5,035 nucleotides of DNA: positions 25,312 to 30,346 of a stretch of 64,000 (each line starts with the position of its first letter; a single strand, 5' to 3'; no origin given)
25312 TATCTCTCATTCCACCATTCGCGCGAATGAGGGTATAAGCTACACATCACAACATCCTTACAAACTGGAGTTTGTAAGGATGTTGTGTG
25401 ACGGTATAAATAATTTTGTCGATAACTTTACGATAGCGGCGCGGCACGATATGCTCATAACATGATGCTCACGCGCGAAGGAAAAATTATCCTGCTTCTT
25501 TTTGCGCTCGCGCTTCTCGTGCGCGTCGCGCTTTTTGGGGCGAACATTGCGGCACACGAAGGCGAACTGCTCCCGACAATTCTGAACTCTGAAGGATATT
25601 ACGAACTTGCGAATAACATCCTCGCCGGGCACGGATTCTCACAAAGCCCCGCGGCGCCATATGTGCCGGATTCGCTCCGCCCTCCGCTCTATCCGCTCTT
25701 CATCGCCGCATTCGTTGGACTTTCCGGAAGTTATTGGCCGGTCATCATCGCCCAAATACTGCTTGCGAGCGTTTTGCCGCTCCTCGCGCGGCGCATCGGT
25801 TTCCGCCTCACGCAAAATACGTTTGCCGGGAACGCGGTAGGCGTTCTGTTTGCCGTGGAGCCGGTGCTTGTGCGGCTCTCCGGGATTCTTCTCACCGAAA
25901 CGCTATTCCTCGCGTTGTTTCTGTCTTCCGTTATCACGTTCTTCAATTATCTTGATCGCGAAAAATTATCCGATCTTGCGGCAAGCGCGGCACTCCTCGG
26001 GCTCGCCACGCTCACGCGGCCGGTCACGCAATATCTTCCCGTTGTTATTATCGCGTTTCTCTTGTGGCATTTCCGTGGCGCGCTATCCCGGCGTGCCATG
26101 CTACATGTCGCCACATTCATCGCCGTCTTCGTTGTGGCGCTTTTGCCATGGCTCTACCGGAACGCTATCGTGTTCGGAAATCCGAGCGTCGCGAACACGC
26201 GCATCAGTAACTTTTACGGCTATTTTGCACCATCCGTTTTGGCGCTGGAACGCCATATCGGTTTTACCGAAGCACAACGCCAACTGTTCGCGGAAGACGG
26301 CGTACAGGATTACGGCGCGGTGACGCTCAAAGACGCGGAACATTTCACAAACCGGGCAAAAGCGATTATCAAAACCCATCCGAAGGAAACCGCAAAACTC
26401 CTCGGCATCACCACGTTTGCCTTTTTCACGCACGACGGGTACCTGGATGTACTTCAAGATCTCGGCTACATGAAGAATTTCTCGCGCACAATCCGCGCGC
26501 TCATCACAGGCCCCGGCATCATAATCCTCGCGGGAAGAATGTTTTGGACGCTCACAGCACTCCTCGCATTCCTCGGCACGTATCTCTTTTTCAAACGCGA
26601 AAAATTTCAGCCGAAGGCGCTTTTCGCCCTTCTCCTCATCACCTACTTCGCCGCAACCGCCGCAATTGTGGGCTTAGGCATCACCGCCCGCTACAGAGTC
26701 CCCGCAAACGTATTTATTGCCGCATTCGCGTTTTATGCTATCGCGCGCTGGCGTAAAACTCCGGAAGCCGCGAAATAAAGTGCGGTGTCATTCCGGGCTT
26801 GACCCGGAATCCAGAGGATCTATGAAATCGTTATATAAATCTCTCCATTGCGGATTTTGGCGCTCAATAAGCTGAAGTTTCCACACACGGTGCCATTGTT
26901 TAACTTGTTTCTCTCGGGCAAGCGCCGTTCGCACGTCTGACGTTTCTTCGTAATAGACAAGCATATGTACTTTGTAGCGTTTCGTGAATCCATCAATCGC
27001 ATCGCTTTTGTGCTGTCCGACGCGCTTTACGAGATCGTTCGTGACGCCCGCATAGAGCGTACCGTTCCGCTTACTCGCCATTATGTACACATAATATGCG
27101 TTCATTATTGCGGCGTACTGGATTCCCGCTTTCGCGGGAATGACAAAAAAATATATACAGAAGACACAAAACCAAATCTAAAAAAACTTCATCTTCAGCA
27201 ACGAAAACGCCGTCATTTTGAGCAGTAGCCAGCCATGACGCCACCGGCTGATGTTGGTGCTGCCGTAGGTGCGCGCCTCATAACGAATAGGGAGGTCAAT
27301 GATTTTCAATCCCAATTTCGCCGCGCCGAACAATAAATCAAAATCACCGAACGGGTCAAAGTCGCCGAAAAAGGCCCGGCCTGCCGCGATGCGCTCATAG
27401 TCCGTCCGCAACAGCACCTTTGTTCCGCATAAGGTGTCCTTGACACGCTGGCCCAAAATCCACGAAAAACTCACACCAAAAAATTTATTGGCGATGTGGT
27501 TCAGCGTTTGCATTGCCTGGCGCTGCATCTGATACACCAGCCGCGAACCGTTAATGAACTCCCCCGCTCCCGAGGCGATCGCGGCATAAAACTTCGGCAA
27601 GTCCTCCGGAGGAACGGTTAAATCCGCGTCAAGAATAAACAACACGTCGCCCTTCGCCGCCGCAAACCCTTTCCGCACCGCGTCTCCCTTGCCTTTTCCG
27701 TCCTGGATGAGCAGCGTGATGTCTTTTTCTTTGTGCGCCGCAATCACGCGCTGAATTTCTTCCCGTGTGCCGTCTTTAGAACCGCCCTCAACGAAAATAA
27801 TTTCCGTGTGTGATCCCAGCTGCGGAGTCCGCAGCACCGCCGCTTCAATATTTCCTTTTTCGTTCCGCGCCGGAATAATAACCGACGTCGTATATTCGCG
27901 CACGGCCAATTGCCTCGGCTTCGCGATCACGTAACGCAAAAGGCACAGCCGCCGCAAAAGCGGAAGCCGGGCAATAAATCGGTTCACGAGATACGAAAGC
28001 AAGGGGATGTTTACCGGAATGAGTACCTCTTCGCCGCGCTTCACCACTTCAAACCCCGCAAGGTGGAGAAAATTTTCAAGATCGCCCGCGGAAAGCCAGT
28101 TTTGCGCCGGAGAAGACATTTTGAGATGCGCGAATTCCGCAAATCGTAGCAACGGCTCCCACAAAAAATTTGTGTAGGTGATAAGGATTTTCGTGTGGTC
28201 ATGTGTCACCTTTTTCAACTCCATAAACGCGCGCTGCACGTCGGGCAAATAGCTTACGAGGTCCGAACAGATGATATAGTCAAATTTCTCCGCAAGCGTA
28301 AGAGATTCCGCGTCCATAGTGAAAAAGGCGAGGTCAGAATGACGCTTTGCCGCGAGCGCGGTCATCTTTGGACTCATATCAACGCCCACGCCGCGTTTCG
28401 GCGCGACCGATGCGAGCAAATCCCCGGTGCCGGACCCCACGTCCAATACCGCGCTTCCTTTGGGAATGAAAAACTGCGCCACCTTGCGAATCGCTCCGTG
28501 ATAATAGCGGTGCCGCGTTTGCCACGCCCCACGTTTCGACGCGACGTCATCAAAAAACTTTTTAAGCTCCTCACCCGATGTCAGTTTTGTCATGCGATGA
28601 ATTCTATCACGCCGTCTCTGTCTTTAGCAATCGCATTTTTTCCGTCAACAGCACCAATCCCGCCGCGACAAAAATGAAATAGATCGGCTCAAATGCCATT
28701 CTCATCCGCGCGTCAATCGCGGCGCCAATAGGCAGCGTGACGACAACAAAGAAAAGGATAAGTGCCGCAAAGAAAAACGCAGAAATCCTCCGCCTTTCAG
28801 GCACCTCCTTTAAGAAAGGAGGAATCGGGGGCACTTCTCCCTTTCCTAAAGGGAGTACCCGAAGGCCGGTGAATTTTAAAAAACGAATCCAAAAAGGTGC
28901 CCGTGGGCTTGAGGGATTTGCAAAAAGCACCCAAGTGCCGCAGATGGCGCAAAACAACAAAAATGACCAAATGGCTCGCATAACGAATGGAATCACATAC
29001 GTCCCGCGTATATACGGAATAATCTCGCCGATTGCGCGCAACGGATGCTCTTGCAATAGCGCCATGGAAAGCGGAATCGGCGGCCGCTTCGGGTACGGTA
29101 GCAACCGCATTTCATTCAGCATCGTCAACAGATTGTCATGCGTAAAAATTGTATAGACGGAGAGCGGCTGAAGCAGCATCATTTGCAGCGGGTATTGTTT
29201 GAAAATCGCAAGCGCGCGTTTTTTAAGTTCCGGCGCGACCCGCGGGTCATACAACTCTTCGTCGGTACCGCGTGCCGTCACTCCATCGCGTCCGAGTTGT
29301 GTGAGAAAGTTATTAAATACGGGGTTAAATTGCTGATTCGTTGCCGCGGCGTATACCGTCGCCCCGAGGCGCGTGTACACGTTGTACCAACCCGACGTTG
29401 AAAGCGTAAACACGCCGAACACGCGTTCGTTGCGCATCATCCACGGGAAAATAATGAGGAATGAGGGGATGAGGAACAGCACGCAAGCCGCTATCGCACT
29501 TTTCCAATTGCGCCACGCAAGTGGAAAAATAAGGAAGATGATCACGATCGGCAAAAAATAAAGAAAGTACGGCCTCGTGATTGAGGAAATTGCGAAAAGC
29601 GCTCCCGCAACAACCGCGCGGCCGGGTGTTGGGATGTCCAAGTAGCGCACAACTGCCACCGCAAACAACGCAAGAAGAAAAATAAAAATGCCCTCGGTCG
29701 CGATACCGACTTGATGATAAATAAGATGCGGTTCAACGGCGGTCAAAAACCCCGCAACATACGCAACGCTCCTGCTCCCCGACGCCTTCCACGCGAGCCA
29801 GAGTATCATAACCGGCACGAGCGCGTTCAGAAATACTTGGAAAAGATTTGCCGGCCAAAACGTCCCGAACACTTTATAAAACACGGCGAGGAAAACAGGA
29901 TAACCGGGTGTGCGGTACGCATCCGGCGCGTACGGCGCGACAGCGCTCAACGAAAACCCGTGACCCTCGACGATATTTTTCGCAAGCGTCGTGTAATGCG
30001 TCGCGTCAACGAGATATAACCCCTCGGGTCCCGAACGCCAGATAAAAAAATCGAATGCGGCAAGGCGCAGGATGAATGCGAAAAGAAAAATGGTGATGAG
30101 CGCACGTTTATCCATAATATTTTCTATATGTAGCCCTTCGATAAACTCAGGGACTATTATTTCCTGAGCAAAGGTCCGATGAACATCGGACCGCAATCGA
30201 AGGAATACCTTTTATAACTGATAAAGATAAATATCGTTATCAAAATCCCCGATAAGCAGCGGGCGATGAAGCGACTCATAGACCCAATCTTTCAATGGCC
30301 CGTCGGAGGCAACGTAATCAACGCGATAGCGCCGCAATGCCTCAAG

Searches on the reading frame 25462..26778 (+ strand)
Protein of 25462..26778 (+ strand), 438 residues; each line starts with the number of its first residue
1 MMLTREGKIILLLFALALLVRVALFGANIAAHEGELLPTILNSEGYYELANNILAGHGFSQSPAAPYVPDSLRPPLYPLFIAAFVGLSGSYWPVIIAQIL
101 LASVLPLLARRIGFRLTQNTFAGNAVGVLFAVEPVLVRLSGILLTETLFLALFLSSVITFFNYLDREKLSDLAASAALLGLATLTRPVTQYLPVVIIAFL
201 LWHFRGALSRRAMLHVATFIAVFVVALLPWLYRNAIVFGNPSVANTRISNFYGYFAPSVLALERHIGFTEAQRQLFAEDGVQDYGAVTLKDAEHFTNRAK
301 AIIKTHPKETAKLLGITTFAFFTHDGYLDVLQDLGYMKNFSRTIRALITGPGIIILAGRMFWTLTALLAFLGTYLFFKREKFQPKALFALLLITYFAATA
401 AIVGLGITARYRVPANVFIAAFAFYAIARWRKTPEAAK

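Call 16: search_protein_families(library=pfam, proteins=[window:25462-26778:+], max_evalue=0.00001)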
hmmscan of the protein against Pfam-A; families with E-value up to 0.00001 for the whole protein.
window:25462-26778:+ (438 aa): 1 family
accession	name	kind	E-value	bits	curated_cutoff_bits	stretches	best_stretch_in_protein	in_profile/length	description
PF13231.12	PMT_2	-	1.8e-11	44.9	26.1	1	73-230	2-160/160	Dolichyl-phosphate-mannose-protein mannosyltransferase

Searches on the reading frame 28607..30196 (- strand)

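Call 16: search_protein_families(library=pfam, proteins=[window:28607-30196:-], max_evalue=0.00001)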
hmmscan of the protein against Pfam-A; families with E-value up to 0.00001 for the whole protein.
window:28607-30196:- (529 aa): 1 family
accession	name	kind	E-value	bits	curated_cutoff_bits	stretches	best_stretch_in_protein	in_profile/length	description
PF13231.12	PMT_2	-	7.2e-06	26.7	26.1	1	96-252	3-157/160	Dolichyl-phosphate-mannose-protein mannosyltransferase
